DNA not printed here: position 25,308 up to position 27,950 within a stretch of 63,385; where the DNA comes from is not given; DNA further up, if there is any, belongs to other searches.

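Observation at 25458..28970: AT-rich two-gene cassette (4-TM protein plus 780-aa HExxH protein) carried by a decayed integrative element: candidate uncharacterised defence or abortive-infection module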

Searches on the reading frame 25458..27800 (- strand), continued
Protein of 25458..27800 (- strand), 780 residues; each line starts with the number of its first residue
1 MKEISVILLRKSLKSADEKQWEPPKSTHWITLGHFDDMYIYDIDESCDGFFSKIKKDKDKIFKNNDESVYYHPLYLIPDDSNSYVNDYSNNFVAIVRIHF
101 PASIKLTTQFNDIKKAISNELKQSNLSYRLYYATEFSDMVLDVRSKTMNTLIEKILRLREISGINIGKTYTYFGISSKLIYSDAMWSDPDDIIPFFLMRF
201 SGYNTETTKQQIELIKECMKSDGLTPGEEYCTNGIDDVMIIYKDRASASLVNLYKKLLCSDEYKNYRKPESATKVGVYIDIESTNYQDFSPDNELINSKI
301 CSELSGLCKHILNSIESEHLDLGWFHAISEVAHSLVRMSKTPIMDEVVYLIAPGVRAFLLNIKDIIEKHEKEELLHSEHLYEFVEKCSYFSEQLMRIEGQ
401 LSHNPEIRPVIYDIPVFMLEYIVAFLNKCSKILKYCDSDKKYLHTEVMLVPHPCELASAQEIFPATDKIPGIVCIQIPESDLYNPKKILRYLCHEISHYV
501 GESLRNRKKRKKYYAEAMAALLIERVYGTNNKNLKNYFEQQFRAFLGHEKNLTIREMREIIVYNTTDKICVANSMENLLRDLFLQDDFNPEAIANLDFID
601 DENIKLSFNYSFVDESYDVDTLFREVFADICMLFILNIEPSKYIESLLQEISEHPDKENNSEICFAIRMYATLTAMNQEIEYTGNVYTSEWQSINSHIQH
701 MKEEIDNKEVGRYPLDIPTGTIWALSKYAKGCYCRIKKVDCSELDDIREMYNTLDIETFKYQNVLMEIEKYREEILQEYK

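Call 65: search_dna_similar(query=window:25458-27800:-, collection=phages, mode=protein, max_evalue=0.001)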
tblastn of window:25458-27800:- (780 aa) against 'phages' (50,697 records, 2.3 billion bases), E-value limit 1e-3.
No match.

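Call 72: find_related_loci(query=A7, collection=metagenome_contigs, flank=8000)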
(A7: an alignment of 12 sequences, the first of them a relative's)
Query A7 (831 aa) in metagenome_contigs; peptide patterns used: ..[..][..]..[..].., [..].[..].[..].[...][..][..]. (x = any residue, [..] = any of these).
215 stretches matched a pattern; 1 encode a relative of the query (tblastn E <= 1e-3); 1 distinct loci.
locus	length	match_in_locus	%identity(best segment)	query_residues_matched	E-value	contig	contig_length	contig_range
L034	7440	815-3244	35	3-816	1e-150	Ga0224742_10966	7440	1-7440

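Call 78: search_protein_families(library=padloc, alignment_id=A9, max_evalue=0.00001)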
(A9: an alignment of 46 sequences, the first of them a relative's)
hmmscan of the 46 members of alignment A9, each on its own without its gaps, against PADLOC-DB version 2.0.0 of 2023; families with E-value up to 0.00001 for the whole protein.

A. member 1, L001:7534-8208:+ (225 aa): 0 families

B. families by the number of members that match (of 46 scanned): 91 families (the first 25 are shown)
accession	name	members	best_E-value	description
PDLC02926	HTH_VI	3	1.7e-12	-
PDLC03954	RmrA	3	1.1e-10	-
PDLC03951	RmrA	3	7.7e-09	-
PDLC03952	RmrA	3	1.1e-07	-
PDLC03945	RmrA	2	1.3e-09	-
PDLC03947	RmrA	2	6.2e-09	-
PDLC03944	RmrA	2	6.7e-07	-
PDLC04138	mad6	1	2e-54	mads_6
PDLC04984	PDC-S27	1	6.1e-53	-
PDLC04042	PD-T4-6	1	1.1e-47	-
PDLC04047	PD-T4-6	1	3.6e-44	-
PDLC04060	PD-T4-6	1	1.2e-42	-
PDLC04053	PD-T4-6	1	5.4e-41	-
PDLC04043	PD-T4-6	1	2.9e-38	-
PDLC04039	PD-T4-6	1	7.6e-38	-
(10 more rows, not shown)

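Call 79: search_protein_families(library=padloc, proteins=[L010:5458-6855:-, L027:15057-16871:-, L027:13892-15043:-, L027:20453-21835:-, L004:4759-5889:-, L012:13575-14957:+, L012:14979-16346:+, L012:5436-6560:+, L012:19786-21504:+, L010:13444-14595:-], max_evalue=0.00001)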
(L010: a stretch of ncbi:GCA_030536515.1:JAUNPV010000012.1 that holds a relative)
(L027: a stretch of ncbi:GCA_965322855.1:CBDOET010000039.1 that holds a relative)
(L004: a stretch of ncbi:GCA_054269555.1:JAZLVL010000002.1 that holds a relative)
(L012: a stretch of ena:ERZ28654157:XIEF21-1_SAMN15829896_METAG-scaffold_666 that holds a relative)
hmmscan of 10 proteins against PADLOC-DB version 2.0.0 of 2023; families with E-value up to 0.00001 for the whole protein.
L010:5458-6855:- (466 aa): 7 families
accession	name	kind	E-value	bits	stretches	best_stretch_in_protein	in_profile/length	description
PDLC04984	PDC-S27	-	6.1e-53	178.3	1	1-367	1-369/474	-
PDLC04985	PDC-S27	-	1.3e-36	124.5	1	3-429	5-439/484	-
PDLC04789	PDC-S01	-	4.7e-10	37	1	22-284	16-240/375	-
PDLC04787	PDC-S01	-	1e-09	35.8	1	1-223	6-208/412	-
PDLC04788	PDC-S01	-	2.8e-08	31.1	0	12-74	8-70/448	-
PDLC04791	PDC-S01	-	2.5e-07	27.7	1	9-221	5-188/395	-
PDLC04786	PDC-S01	-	7.5e-07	26.2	0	21-70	18-67/439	-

L027:15057-16871:- (605 aa): 15 families
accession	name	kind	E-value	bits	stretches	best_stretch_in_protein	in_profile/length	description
PDLC04135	mad3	-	1.2e-15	55.9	1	8-379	1-236/374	mads_3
PDLC03859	LmuB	-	3.8e-15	54.1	1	7-492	3-490/611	-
PDLC03863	LmuB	-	2.8e-14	50.7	1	7-449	3-449/610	-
PDLC03865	LmuB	-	5.1e-14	49.4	2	200-478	388-692/1007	-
PDLC02979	AriA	-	4.9e-09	34.4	1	7-395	1-259/373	-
PDLC02747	PbeC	-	1.7e-08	31.8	0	14-57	8-54/632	PbeC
PDLC02714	PbeC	-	3.4e-07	27.4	1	7-80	1-87/651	PbeC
PDLC00269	PtuA1|PtuA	-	1.1e-06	26.2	0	33-87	36-92/446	AAA ATPase domain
PDLC02734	PbeC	-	1.5e-06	25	1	7-64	1-63/630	PbeC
PDLC04140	mad8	-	1.8e-06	25.7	0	26-86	22-67/314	mads_8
PDLC02756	PbeC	-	1.8e-06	25.3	0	7-63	1-65/643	PbeC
PDLC02731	PbeC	-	2.4e-06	24.7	0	30-56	32-58/645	PbeC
PDLC02739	PbeC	-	2.6e-06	24.4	1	7-96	1-103/644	PbeC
PDLC00090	GajA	-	3.3e-06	24.1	1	7-56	1-50/659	AAA ATPase domain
PDLC02735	PbeC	-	7.4e-06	23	0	33-72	38-77/652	PbeC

L027:13892-15043:- (384 aa): 1 family
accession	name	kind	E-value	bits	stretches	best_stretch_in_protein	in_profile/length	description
PDLC03800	RTasDnaG-like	-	1.8e-07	28.2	1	47-329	86-335/550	DRT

L027:20453-21835:- (461 aa): 2 families
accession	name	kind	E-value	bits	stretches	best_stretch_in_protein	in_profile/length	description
PDLC04134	mad2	-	3.8e-14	50.4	1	129-292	263-430/492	mads_2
PDLC03248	MTase_II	-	8.5e-07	26.1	0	135-229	8-96/521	Type II methyltransferase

L004:4759-5889:- (377 aa): 4 families
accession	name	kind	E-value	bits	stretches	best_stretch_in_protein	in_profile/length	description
PDLC04340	PDC-M03A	-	3.1e-11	41.3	1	134-309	16-194/280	-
PDLC04342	PDC-M03A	-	1.8e-09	35.6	1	230-313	149-229/299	-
PDLC04344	PDC-M03A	-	3.6e-09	34.5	0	226-289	144-204/305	-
PDLC04345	PDC-M03A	-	4.7e-06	24.1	0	229-279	145-196/302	-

L012:13575-14957:+ (461 aa): 0 families

L012:14979-16346:+ (456 aa): 0 families

L012:5436-6560:+ (375 aa): 0 families

L012:19786-21504:+ (573 aa): 33 families (the best 25 are shown)
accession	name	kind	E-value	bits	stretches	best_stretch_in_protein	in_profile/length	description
PDLC04138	mad6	-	2e-54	183.6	1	13-258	50-314/659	mads_6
PDLC04042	PD-T4-6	-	1.1e-47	161.1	1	11-252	6-248/292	-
PDLC04047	PD-T4-6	-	3.6e-44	149.2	1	14-222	10-223/327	-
PDLC04060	PD-T4-6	-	1.2e-42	144.5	1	13-220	7-218/486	-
PDLC04053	PD-T4-6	-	5.4e-41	139.1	1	14-252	9-247/311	-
PDLC04043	PD-T4-6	-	2.9e-38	130.1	1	3-213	4-218/452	-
PDLC04039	PD-T4-6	-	7.6e-38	128.7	1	4-212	8-215/458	-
PDLC04057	PD-T4-6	-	4.5e-37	126.1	1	13-220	7-219/443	-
PDLC04048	PD-T4-6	-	2.6e-36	123.7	1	13-233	9-233/354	-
PDLC04054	PD-T4-6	-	9.3e-35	118.6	1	16-252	12-249/347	-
PDLC04061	PD-T4-6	-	5.5e-34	116.5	1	12-220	14-232/510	-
PDLC03920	MkoA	-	9.7e-34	114.8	1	11-270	7-289/1112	-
PDLC04041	PD-T4-6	-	7.9e-28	95.9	1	15-212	29-234/443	-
PDLC01088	C3a189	-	1.7e-26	91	1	24-225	7-222/840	kinase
PDLC04052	PD-T4-6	-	7.5e-26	89.4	1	11-214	6-218/496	-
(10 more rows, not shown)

L010:13444-14595:- (384 aa): 15 families
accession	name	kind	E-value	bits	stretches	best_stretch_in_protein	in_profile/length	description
PDLC01607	RT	-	7.1e-11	40.6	1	33-102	100-160/161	"CAS-I,CAS-II,CAS-III,CAS-IV,CAS-V,CAS-VI; acquisition_associated"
PDLC03748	Drt6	-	1.3e-10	38.7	1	35-208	202-371/511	DRT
PDLC03777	RT_UG38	-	2.1e-08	32.3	1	40-190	141-276/309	DRT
PDLC01136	RT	-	2.6e-08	31.6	1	41-104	203-259/263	RT (reverse transcriptase)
PDLC02177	Drt4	-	6.2e-08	29.8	1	37-150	218-331/541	-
PDLC03783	Drt8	-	7.2e-08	30.2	1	45-152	216-318/493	DRT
PDLC03759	RT_UG21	-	1.7e-07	28.4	1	41-98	218-274/503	DRT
PDLC03779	RT_UG4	-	3.5e-07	27.6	1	40-150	198-289/307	DRT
PDLC02174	Drt3a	-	5.7e-07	27.1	1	43-132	191-282/403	-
PDLC02179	Drt4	-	8.2e-07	26.3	1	39-135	212-311/542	-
PDLC02063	Cas1_IIIb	-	8.8e-07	25.8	1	43-193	217-307/617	-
PDLC03751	RT_UG14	-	1.2e-06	25.7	1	37-91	241-294/493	DRT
PDLC03785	RT_UG9_large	-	1.9e-06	24.4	1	43-120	457-521/772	DRT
PDLC03773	RT_UG34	-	2.2e-06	24.9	1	46-163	245-362/512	DRT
PDLC03744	AbiP2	-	4.7e-06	23.7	0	34-89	237-290/489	DRT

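Call 107: list_cluster_members(proteins=[P0058, P0143, P0150, P0125, P0172, P0185, P0163, P0111, P0102, P0177])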
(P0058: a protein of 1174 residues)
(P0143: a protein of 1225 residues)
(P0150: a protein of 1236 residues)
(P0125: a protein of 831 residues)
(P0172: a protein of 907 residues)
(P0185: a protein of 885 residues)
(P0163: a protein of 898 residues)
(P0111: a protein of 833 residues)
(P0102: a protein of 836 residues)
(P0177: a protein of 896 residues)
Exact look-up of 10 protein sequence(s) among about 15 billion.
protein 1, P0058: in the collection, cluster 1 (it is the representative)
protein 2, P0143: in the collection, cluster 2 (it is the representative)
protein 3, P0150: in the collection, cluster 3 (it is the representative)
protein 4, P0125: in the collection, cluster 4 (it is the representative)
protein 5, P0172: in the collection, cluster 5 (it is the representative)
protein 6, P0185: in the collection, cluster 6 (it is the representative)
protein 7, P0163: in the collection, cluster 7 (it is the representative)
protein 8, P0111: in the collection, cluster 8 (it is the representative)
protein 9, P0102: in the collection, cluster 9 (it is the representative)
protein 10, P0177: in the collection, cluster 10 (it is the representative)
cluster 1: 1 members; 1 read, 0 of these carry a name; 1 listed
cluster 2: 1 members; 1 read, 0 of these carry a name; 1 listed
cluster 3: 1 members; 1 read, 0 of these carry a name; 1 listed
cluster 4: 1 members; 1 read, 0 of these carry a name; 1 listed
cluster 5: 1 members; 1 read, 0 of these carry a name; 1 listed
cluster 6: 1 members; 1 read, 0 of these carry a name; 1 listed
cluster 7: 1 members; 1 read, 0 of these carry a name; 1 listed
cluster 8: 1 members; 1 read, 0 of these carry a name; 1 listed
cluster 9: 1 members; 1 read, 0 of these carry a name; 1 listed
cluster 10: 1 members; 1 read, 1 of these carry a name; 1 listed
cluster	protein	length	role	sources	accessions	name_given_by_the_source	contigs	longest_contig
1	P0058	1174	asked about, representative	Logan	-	-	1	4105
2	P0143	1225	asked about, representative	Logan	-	-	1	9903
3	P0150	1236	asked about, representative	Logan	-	-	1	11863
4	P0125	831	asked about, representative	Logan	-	-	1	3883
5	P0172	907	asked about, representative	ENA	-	-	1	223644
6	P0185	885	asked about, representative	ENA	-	-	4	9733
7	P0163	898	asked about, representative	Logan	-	-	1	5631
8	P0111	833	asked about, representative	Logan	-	-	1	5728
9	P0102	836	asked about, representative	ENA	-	-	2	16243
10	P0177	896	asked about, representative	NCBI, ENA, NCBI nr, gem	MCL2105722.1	MAG: hypothetical protein FWH26_01455 [Oscillospiraceae bacterium] | hypothetical protein [Oscillospiraceae bacterium]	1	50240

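Call 110: search_protein_families(library=padloc, alignment_id=A6, max_evalue=0.01)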
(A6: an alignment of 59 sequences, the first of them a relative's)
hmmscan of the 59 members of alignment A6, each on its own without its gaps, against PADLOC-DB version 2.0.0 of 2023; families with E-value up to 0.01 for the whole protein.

A. member 1, P0125 (831 aa): 0 families

B. families by the number of members that match (of 59 scanned): 2 families
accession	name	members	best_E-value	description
PDLC02224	TerY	1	0.00026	-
PDLC04542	PDC-M25B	1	0.0029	-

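Call 111: search_protein_families(library=padloc, proteins=[L012:8462-8665:+, L010:8391-8600:+, L019:1864-2073:+, L005:4519-4725:+, L004:8788-9975:+, L005:4888-6240:+, L010:8719-9981:+, L019:2189-3412:+, L022:8535-9905:+], max_evalue=0.01)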
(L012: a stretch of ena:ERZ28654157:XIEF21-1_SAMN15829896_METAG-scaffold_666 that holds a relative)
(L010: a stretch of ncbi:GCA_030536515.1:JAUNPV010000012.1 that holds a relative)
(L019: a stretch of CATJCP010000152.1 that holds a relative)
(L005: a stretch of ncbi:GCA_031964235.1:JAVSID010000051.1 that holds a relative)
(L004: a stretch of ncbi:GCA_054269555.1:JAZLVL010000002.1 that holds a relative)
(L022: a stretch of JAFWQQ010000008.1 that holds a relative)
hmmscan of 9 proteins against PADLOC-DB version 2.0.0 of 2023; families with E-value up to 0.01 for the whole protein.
L012:8462-8665:+ (68 aa): 0 families

L010:8391-8600:+ (70 aa): 0 families

L019:1864-2073:+ (70 aa): 0 families

L005:4519-4725:+ (69 aa): 0 families

L004:8788-9975:+ (396 aa): 0 families

L005:4888-6240:+ (451 aa): 0 families

L010:8719-9981:+ (421 aa): 0 families

L019:2189-3412:+ (408 aa): 0 families

L022:8535-9905:+ (457 aa): 0 families

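Call 115: find_encoding_contigs(protein=P0002, flank=6000, max_places=2)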
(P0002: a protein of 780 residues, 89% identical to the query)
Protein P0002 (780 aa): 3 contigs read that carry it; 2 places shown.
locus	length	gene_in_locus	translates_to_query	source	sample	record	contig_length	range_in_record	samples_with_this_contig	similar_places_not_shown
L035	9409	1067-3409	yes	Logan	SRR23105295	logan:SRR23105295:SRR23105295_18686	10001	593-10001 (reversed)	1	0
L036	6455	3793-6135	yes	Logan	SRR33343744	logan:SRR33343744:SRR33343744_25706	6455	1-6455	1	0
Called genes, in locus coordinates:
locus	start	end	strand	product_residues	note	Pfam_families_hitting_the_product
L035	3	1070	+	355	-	?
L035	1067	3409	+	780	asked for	-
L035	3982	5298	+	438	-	PF01553:Acyltransferase (weak)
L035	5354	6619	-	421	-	PF01408:GFO_IDH_MocA, PF02894:GFO_IDH_MocA_C, PF22725:GFO_IDH_MocA_C3 (weak)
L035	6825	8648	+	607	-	-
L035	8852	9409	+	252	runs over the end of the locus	-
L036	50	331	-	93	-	PF04026:SpoVG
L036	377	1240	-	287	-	PF02195:ParB_N, PF17762:HTH_ParB (faint)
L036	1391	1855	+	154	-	-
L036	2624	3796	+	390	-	-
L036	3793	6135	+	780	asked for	-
